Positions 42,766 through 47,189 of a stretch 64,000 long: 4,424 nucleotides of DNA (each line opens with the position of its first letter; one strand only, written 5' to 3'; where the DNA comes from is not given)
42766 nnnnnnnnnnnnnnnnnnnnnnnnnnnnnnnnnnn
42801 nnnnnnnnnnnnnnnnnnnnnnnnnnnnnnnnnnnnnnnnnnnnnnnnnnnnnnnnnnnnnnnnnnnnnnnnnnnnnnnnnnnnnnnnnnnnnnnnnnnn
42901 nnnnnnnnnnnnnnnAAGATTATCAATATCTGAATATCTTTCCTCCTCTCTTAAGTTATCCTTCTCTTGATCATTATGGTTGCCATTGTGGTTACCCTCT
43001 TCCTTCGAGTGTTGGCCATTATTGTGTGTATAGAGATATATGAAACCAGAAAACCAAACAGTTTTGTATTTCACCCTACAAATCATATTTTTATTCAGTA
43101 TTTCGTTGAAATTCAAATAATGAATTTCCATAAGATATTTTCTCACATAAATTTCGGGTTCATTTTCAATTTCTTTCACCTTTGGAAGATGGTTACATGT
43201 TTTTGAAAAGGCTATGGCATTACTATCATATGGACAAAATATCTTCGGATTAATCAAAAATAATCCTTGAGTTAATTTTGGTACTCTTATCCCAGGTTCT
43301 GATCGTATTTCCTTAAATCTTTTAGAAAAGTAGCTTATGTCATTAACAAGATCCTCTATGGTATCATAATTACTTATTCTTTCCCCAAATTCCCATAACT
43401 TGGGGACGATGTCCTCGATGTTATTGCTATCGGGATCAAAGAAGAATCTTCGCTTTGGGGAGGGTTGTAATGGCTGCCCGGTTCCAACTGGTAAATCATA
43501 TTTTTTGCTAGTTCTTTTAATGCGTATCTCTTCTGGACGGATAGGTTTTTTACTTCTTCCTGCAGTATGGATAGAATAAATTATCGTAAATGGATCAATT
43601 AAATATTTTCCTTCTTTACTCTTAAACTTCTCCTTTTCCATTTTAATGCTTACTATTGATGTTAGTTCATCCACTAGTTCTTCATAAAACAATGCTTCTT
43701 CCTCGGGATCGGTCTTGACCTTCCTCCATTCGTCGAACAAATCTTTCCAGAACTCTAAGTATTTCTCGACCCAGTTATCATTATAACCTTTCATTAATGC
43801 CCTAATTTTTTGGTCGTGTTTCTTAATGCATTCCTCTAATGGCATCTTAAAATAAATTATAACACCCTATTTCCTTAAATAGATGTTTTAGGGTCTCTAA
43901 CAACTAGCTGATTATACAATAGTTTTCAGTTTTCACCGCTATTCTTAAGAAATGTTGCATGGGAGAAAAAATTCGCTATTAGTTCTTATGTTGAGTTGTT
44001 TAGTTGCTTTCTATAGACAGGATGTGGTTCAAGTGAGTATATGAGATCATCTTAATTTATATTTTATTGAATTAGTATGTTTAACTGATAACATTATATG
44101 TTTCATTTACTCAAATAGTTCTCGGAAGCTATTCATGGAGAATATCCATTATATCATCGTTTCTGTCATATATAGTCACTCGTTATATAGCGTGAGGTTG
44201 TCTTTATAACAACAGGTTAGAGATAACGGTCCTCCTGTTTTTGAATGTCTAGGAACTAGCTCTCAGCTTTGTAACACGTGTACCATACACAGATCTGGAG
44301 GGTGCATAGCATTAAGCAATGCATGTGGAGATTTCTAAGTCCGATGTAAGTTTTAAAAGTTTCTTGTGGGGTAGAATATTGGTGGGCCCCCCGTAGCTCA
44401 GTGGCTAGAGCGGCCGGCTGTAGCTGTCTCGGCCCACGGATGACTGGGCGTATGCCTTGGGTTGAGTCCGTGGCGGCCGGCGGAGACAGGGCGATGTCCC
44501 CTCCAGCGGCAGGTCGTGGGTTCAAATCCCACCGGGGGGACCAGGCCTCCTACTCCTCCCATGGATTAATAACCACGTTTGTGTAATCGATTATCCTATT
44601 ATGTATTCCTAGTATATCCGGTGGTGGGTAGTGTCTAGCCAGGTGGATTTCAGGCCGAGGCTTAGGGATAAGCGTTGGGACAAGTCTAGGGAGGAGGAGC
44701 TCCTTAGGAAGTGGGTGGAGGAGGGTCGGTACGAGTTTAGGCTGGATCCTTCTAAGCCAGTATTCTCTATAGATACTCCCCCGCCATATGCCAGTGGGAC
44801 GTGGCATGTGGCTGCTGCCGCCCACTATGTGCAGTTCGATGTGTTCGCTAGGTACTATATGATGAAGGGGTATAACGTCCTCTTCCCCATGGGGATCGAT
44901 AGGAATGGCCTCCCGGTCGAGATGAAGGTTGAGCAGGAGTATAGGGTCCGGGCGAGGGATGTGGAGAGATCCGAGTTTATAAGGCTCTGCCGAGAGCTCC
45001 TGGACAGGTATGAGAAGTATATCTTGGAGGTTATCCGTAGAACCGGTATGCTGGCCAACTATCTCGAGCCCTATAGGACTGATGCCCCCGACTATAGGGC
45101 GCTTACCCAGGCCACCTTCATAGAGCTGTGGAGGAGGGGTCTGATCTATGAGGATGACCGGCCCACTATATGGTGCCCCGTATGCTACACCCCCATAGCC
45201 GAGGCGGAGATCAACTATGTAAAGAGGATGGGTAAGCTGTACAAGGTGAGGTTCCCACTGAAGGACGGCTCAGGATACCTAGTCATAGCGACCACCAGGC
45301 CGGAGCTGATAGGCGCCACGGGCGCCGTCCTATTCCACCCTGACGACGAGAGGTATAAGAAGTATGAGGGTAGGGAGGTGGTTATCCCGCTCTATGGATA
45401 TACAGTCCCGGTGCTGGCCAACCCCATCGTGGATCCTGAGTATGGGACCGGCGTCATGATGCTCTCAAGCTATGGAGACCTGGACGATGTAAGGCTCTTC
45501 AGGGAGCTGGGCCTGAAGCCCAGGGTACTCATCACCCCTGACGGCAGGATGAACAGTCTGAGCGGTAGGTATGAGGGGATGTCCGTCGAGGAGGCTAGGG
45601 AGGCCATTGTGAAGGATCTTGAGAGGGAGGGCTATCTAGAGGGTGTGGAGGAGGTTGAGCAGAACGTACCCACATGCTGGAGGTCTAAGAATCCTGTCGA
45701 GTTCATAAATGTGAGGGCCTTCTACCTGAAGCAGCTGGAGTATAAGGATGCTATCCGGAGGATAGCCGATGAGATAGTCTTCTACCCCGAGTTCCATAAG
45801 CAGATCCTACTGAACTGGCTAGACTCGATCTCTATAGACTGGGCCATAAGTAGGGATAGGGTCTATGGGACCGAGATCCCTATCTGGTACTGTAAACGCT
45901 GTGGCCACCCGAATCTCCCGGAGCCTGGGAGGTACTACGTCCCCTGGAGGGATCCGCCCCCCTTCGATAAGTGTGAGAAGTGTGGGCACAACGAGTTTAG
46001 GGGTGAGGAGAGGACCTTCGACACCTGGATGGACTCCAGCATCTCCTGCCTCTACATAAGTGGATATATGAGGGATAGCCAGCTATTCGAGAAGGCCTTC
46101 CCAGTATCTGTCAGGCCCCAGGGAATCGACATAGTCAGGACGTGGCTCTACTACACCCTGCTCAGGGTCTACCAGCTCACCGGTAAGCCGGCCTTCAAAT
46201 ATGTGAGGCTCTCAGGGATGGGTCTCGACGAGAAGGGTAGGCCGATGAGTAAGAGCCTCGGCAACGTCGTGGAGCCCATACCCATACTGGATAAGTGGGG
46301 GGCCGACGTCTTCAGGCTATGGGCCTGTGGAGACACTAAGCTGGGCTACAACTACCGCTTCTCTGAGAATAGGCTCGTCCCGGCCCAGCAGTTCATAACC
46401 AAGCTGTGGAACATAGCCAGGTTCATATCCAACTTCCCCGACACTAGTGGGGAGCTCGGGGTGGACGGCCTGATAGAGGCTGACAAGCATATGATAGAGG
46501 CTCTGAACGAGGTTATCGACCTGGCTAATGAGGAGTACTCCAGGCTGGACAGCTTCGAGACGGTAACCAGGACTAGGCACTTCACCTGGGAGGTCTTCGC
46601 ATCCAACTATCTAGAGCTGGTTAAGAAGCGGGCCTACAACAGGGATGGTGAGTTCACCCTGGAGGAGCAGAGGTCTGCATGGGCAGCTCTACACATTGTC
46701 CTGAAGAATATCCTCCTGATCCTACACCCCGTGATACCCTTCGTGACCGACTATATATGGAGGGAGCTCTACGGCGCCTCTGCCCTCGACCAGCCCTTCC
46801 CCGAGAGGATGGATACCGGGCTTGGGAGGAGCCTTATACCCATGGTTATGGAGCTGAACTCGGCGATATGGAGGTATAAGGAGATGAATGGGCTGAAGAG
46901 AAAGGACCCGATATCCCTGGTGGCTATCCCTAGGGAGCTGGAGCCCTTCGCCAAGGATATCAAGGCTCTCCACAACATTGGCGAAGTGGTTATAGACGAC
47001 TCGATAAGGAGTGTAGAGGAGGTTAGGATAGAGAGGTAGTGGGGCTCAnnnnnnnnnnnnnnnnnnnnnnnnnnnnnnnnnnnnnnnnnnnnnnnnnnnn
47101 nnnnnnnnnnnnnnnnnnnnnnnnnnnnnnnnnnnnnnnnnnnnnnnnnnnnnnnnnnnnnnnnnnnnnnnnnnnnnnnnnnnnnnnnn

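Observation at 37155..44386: Two low-GC defense islets interleaved with three tRNA genes (Ile, Asp, Tyr)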

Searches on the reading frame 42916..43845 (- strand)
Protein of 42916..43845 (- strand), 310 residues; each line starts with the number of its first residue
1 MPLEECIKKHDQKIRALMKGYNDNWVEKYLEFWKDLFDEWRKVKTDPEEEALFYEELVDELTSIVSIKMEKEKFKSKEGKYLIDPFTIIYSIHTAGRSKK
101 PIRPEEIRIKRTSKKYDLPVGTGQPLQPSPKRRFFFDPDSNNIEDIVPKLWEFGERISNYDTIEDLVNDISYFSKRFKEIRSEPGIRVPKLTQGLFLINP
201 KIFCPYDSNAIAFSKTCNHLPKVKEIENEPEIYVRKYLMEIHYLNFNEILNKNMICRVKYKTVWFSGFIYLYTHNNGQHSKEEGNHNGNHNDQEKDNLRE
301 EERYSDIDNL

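Call 90: predict_structure(alignment_id=A4)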
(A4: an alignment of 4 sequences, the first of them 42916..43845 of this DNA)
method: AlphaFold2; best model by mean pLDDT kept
length: 310 residues; sequences in the alignment: 4
mean_pLDDT: 46.4   pTM: 0.43
mean pLDDT of the five models: 46.4, 46.2, 45.4, 44.5, 43.4
residues with pLDDT >= 90: 5; 70-90: 35; 50-70: 67; < 50: 203
segments of 3 or more residues with pLDDT < 50: 1-7, 11-30, 47-144, 205-211, 245-310
pLDDT, mean of each block of 10 residues (from residue 1): 48 45 43 52 50 43 33 29 38 35 30 30 28 36 54 72 85 87 65 61 50 51 66 71 50 29 31 30 31 38 30
secondary structure, 60 per line:
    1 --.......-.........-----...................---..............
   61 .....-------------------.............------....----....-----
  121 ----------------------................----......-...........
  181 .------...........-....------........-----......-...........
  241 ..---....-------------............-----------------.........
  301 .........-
elements in order: H3-9 H11-19 H25-43 H47-65 H85-97 H104-107 H112-115 H143-158 H163-168 H170-181 H188-198 H200-203 H210-217 H223-228 H230-242 H246-249 H263-274 H292-309

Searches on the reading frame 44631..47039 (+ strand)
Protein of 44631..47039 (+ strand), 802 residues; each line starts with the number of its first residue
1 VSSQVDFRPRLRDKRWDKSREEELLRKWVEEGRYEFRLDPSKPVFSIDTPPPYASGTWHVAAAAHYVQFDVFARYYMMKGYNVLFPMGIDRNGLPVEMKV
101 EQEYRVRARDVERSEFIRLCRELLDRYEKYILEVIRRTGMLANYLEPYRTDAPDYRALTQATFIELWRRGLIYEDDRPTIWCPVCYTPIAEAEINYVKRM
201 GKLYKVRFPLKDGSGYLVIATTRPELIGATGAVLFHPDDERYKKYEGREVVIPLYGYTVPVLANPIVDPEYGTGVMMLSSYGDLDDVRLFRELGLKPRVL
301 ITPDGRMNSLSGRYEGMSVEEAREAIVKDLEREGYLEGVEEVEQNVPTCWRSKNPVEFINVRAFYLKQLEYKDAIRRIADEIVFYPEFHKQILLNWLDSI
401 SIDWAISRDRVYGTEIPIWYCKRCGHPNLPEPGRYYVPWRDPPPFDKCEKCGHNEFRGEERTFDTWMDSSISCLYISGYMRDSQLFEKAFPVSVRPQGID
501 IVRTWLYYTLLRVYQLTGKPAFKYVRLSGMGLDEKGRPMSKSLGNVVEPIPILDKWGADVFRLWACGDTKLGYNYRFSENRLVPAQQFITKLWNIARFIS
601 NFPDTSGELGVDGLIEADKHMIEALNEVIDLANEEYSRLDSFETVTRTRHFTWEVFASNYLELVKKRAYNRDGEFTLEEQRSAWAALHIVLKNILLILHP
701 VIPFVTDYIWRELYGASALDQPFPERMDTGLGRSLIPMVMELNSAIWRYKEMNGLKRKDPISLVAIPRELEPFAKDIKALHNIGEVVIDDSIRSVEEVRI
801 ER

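Call 8: search_protein_families(library=pfam, proteins=[window:44631-47039:+], max_evalue=0.01)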
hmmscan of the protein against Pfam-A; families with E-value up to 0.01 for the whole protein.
window:44631-47039:+ (802 aa): 4 families
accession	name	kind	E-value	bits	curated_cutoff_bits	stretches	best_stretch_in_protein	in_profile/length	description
PF00133.28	tRNA-synt_1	-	1.6e-72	245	22.7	1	24-574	2-410/414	tRNA synthetases class I (I, L, M and V)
PF08264.19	Anticodon_1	-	7.6e-23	81.5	25.1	1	618-763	1-146/148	Anticodon-binding domain of tRNA ligase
PF09334.17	tRNA-synt_1g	-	8.4e-19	68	20.1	1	47-194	3-135/391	tRNA synthetases class I (M)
PF01406.26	tRNA-synt_1e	-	0.0085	15.9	27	0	57-85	22-50/301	tRNA synthetases class I (C) catalytic domain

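Call 14: find_related_loci(query=window:44631-47039:+, collection=genome_contigs, flank=10000)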
Query window:44631-47039:+ (802 aa) in genome_contigs; peptide patterns used: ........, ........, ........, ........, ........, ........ (x = any residue, [..] = any of these).
273 stretches matched a pattern; 233 encode a relative of the query (tblastn E <= 1e-3); the best 80 are kept; 80 distinct loci.
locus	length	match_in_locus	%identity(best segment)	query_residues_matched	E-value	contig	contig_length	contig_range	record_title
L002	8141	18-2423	98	1-802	0e+0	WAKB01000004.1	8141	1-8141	MAG: Candidatus Geothermarchaeota archaeon isolate S012_44_esom k151_129310, whole genome shotgun sequence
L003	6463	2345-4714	63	1-792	0e+0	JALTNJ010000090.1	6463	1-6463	MAG: Nitrososphaeria archaeon isolate S139_metabat2_scaf2bin.113 S139_NODE_16936_length_6463_cov_4.289773, whole genome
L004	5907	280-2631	61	5-790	0e+0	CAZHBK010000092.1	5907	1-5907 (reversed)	MAG TPA_asm: uncultured Nitrososphaeria archaeon isolate SRP141559_co1_81 genome assembly, contig: NODE_8570_length_5907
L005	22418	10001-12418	48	5-798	0e+0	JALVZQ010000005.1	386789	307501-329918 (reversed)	MAG: Acidilobaceae archaeon isolate T10_metabat1_scaf2bin.051 T10_NODE_4_length_386789_cov_12.156496, whole genome shotg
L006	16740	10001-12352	51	7-783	0e+0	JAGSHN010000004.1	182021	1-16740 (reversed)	MAG: Candidatus Thorarchaeota archaeon isolate A361 k151_434238, whole genome shotgun sequence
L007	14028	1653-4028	48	5-786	0e+0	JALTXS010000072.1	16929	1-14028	MAG: Desulfurococcales archaeon isolate S141_metabat1_scaf2bin.117 S141_NODE_2802_length_16929_cov_6.655101, whole genom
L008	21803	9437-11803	49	10-786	0e+0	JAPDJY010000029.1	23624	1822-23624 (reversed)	MAG: Thermoproteota archaeon isolate S9B3_HD70 c_000000000626, whole genome shotgun sequence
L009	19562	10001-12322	46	5-784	0e+0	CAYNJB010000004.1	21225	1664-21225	MAG TPA_asm: uncultured Nitrosopumilales archaeon isolate binchicken_co201_136 genome assembly, contig: NODE_2515_length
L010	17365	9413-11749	45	5-783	0e+0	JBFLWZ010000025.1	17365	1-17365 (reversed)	MAG: Thermoproteota archaeon isolate MAG045 MAG045_25, whole genome shotgun sequence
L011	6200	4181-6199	52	5-673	0e+0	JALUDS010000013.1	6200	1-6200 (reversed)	MAG: Acidilobaceae archaeon isolate S143_maxbin2_scaf2bin.302 S143_NODE_11846_length_6200_cov_25.414622, whole genome sh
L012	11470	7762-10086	44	9-783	0e+0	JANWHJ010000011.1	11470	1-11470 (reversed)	MAG: Nitrososphaera sp. isolate CRAIB_MAG12 c_000000005424, whole genome shotgun sequence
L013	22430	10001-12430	44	6-800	0e+0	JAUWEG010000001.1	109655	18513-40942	MAG: Candidatus Heimdallarchaeota archaeon isolate CSMAG_2184 CSMAG_2184_k141_684178_length_109655_cov_15.0622, whole ge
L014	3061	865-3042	45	5-733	0e+0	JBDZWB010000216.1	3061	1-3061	MAG: Nitrosopumilales archaeon isolate PE_soil3 NODE_16437_length_3061, whole genome shotgun sequence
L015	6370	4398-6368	51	5-657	0e+0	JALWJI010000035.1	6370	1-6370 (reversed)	MAG: Acidilobaceae archaeon isolate M17_metabat1_scaf2bin.040 M17_NODE_16098_length_6370_cov_2.962999, whole genome shot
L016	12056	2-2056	43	100-783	0e+0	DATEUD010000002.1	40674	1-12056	MAG TPA_asm: Nitrososphaera sp. isolate SMAG_U8332 k141_533014, whole genome shotgun sequence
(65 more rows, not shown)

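Call 18: find_related_loci(query=window:44631-47039:+, collection=metagenome_contigs, flank=10000)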
Query window:44631-47039:+ (802 aa) in metagenome_contigs; peptide patterns used: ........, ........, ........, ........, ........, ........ (x = any residue, [..] = any of these).
350 stretches matched a pattern; 275 encode a relative of the query (tblastn E <= 1e-3); the best 80 are kept; 80 distinct loci.
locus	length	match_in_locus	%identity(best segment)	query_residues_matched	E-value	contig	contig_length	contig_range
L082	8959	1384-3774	50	6-793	0e+0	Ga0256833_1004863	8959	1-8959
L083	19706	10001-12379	48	9-787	0e+0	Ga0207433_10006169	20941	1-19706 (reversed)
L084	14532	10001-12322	46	5-784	0e+0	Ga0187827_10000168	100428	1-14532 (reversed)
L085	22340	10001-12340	45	9-783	0e+0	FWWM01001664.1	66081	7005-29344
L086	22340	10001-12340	45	9-783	0e+0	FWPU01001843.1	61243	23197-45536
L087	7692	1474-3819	43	2-783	0e+0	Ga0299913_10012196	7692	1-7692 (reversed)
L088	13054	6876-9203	44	9-783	0e+0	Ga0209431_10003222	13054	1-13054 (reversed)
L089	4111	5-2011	43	115-783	0e+0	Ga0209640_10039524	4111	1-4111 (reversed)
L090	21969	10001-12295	39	21-777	6e-162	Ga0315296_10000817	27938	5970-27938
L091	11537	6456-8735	36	21-778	2e-157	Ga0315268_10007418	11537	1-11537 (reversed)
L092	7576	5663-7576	41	21-656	2e-153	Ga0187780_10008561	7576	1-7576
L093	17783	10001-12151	36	1-730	5e-148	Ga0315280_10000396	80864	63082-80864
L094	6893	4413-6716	35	26-799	8e-148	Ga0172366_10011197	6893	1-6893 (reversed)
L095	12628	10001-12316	35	26-788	7e-147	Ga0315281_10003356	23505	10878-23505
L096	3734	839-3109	34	20-770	3e-151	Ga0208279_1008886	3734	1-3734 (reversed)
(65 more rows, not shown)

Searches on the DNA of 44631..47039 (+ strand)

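Call 15: search_rna_families(sources=[L002, L003, L004], threshold=gathering)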
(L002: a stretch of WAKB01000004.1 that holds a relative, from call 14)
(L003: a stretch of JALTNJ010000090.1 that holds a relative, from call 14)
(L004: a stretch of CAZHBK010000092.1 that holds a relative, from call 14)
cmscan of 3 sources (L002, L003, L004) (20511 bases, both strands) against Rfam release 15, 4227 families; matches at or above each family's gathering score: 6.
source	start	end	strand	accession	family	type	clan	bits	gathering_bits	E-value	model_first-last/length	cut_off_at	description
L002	7801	8141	+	RF01959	SSU_rRNA_archaea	Gene; rRNA;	CL00111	286.3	50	2.1e-81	1-318/1478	3'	Archaeal small subunit ribosomal RNA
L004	5596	5907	+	RF01959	SSU_rRNA_archaea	Gene; rRNA;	CL00111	247.3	50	9.8e-70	1-289/1478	3'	Archaeal small subunit ribosomal RNA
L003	1886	1959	-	RF00005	tRNA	Gene; tRNA;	CL00001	70.1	29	9.5e-14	1-71/71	no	tRNA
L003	2065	2161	-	RF00005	tRNA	Gene; tRNA;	CL00001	57.6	29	2.7e-10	1-71/71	no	tRNA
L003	224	314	-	RF00005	tRNA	Gene; tRNA;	CL00001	53.8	29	2.8e-09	1-71/71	no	tRNA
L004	1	61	-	RF00005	tRNA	Gene; tRNA;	CL00001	46.2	29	3.6e-07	1-57/71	3'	tRNA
